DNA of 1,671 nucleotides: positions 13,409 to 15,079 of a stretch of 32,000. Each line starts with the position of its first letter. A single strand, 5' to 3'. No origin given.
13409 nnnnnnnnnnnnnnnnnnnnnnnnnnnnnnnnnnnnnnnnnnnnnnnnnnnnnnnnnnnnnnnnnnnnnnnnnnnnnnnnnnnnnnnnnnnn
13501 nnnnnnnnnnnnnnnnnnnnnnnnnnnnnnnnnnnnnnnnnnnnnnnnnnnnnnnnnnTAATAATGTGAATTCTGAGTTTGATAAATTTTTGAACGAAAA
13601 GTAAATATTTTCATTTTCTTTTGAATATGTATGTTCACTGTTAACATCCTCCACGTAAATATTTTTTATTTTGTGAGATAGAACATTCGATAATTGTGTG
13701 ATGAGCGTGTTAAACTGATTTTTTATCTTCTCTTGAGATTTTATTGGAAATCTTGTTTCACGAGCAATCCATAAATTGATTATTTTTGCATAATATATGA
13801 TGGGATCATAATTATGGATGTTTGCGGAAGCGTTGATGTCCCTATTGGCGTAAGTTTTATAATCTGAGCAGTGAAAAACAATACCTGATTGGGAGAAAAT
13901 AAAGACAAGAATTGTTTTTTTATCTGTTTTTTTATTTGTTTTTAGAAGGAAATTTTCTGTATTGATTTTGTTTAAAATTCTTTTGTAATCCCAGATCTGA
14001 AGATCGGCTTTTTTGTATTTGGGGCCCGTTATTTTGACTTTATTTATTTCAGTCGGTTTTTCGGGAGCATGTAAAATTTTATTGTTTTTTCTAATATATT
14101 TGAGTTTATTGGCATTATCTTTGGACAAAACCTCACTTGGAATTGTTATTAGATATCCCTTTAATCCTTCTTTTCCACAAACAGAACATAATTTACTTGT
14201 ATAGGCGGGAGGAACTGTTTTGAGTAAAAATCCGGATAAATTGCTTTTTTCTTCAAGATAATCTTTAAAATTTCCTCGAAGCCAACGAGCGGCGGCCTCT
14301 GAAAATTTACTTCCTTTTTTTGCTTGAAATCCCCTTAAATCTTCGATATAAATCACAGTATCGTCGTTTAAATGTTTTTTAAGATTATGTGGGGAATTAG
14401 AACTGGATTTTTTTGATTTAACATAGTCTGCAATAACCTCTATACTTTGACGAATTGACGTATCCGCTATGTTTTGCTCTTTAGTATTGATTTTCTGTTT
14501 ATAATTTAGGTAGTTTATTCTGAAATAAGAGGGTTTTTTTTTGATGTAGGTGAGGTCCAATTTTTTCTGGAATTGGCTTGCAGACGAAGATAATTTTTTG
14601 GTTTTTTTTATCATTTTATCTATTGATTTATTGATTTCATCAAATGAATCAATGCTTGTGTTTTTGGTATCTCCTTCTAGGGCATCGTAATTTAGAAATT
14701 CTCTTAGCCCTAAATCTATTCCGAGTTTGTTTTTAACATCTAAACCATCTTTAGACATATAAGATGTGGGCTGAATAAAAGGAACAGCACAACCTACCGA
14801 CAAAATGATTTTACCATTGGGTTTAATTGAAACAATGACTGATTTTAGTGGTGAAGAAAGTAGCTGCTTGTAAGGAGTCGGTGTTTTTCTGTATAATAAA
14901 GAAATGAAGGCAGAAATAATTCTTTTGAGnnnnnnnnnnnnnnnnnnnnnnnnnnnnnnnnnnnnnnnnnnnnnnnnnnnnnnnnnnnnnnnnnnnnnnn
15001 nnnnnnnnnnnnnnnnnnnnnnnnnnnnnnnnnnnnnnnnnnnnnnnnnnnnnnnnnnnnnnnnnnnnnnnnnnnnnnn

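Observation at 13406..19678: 2,090-aa protein with a TnpB/Cas12-type RuvC nuclease at the C-terminus of ~1,550 aa of unrecognisable sequence, and no CRISPR array or transposase nearby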

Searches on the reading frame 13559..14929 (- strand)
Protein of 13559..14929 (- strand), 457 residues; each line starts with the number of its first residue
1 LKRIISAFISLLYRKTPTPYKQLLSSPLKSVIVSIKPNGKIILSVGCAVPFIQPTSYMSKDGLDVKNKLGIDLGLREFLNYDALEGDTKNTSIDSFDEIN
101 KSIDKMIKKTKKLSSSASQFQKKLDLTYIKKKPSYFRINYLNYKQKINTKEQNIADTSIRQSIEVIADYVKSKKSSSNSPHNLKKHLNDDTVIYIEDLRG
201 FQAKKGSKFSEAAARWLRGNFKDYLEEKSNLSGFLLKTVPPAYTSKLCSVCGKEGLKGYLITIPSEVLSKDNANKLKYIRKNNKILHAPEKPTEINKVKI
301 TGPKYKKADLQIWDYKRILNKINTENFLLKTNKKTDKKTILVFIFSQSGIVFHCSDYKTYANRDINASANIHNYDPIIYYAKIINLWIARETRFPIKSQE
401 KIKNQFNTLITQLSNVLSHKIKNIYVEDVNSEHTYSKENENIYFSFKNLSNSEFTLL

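Call 28: find_homologous_proteins(query=A1, max_evalue=0.00001)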
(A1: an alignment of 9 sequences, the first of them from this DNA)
Query A1 (9 sequences) (457 aa, profile of the alignment): 15 proteins with E <= 0.00001 among 8000 candidates.
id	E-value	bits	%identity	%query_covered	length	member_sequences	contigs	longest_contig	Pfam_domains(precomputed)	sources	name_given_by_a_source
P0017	2.9e-9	55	42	7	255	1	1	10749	PF01385.26,PF07282.19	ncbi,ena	-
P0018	4.4e-9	54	26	51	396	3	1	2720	PF01385.26,PF07282.19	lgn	-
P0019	6.9e-9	54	23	44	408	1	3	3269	PF01385.26,PF07282.19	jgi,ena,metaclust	metaclust:\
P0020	9.3e-9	53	36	9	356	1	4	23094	PF01385.26,PF07282.19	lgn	-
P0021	2.5e-8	52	25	50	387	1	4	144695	PF12323.15,PF01385.26,PF07282.19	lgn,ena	-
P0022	2.9e-7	48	45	9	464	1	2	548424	PF07282.19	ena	-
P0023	3.5e-7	48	49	9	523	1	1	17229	PF07282.19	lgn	-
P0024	3.9e-7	48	35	13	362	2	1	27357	PF01385.26,PF07282.19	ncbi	ncbi:MAG TPA: transposase [Ktedonobacterales bacterium]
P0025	5.5e-7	47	33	15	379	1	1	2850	PF12323.15,PF01385.26,PF07282.19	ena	-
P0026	7.1e-7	47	34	14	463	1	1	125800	PF07282.19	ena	-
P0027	7.3e-7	47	43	9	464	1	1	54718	PF07282.19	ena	-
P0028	1.5e-6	46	27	42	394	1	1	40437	PF01385.26,PF07282.19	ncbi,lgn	-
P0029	1.6e-6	46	24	40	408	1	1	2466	PF12323.15,PF01385.26,PF07282.19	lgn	-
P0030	2.1e-6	46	34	14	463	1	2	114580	PF07282.19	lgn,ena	-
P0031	9.1e-6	43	38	9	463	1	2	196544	PF07282.19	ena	-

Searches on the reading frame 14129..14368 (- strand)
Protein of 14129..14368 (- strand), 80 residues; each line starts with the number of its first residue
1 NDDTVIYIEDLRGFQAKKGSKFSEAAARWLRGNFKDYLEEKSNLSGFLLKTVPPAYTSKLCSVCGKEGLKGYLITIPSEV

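Call 31: find_related_loci(query=A2, collection=genome_contigs, flank=10000)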
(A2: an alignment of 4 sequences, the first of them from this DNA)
Query A2 (80 aa) in genome_contigs; peptide patterns used: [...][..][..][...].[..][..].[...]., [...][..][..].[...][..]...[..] (x = any residue, [..] = any of these).
47 stretches matched a pattern; 4 encode a relative of the query (tblastn E <= 1e-3); 4 distinct loci.
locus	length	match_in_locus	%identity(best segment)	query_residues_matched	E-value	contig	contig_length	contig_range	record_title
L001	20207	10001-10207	34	4-65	3e-6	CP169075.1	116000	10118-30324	Halorutilales archaeon Cl-col2-1 plasmid pClcol211, complete sequence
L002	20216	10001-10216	32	1-65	7e-6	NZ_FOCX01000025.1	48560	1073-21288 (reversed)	Halorientalis persicus strain IBRC-M 10043, whole genome shotgun sequence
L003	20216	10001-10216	32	1-65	7e-6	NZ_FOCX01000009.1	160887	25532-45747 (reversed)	Halorientalis persicus strain IBRC-M 10043, whole genome shotgun sequence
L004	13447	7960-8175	32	1-65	1e-5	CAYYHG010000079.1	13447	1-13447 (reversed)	MAG TPA_asm: uncultured Halobacteriales archaeon isolate SRP185896_co2_171 genome assembly, contig: NODE_4497_length_134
